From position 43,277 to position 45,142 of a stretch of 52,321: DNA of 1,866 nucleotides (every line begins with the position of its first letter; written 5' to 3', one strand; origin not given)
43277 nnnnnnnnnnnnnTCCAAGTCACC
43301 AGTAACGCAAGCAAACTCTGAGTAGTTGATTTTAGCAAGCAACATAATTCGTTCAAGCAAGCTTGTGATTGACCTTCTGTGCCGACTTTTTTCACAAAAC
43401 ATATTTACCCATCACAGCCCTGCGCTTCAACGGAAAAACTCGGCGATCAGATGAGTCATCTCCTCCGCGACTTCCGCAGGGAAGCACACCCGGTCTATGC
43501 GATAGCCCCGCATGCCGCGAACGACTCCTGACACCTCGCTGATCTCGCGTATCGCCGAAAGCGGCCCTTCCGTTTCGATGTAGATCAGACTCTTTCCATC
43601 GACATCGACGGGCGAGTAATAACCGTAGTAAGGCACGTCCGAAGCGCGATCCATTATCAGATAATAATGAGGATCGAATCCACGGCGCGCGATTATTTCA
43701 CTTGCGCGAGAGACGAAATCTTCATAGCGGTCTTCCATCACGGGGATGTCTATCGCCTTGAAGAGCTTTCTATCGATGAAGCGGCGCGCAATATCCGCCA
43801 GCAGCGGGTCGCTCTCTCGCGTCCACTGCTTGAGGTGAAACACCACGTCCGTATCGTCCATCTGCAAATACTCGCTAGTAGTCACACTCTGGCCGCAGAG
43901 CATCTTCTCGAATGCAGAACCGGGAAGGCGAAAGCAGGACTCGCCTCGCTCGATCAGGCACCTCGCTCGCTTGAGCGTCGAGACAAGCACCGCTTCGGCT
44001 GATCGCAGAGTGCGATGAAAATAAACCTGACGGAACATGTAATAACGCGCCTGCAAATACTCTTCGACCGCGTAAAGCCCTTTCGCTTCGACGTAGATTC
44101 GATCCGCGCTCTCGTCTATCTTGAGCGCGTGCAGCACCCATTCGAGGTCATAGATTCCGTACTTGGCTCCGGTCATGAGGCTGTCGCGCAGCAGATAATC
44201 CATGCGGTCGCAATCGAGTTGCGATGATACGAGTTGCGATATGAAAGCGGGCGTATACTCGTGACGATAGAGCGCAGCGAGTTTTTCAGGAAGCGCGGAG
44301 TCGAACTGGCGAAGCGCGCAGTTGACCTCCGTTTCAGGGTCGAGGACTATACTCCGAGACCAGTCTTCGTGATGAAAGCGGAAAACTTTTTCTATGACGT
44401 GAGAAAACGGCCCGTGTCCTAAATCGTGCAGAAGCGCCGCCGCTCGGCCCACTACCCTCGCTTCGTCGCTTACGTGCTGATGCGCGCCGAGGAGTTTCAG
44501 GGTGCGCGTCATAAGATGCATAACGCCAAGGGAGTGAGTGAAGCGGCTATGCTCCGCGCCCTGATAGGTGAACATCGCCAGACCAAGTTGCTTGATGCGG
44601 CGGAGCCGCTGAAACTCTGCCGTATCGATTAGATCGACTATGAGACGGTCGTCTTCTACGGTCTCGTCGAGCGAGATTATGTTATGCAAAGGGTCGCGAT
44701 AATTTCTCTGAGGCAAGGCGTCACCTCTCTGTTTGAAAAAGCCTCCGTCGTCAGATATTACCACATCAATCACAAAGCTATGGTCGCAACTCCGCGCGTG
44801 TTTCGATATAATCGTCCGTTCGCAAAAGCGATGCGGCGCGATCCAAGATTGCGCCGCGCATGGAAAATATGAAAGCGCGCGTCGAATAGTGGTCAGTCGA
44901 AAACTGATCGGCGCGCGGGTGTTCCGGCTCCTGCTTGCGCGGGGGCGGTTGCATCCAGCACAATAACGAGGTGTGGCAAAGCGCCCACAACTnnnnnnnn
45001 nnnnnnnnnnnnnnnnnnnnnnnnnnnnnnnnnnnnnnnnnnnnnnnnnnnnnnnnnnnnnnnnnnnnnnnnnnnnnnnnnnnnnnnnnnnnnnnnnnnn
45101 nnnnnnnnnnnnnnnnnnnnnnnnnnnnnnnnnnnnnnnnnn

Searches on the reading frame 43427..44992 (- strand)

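Call 33: search_protein_families(library=pfam, proteins=[window:43427-44992:-], max_evalue=0.00001)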
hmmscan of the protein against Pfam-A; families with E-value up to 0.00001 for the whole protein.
window:43427-44992:- (521 aa): 2 families
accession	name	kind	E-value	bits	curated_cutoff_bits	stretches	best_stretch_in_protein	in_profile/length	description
PF19276.4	HD_assoc_2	-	1.1e-10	41.8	23.1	0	283-342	3-60/222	HD associated region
PF01966.28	HD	-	7.9e-09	36.3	22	1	150-218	1-68/116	HD domain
